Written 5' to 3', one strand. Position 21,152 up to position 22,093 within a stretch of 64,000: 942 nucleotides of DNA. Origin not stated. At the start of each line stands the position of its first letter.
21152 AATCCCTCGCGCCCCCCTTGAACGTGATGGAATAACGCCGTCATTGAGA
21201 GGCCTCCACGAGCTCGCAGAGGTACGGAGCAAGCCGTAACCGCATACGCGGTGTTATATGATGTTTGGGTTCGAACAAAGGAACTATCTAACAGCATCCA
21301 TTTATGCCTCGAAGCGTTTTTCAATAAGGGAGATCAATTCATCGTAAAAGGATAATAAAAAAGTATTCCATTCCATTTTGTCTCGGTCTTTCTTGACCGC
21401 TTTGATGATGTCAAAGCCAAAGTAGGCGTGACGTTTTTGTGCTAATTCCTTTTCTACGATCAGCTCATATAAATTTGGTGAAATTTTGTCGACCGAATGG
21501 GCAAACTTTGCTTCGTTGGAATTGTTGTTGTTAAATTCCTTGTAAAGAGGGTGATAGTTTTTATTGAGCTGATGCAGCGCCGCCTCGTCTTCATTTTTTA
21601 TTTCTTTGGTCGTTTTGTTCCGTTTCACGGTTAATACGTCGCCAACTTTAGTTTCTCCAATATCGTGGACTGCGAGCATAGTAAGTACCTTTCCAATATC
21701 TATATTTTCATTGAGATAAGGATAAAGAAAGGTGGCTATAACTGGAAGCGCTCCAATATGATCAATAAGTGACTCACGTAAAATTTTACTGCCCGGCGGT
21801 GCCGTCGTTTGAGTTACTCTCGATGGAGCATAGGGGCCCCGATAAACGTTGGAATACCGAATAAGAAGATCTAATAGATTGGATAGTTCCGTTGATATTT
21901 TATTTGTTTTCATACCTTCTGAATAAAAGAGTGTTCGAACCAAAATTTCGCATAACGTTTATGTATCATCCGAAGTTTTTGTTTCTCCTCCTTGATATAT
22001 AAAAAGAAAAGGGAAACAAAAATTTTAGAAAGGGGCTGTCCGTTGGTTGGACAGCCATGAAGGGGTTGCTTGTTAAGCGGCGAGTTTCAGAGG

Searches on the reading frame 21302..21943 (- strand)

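Call 69: search_protein_families(library=pfam, proteins=[window:21302-21943:-], max_evalue=0.001)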
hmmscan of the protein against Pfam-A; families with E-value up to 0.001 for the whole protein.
window:21302-21943:- (213 aa): 2 families
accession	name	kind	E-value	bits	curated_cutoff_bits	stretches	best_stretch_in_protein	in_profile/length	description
PF13023.12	HD_3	-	1.4e-18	67.8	22.5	1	55-173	19-144/165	HD domain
PF12917.13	YfbR-like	-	6.1e-05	23.2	25.9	1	64-197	31-176/182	5'-deoxynucleotidase YfbR-like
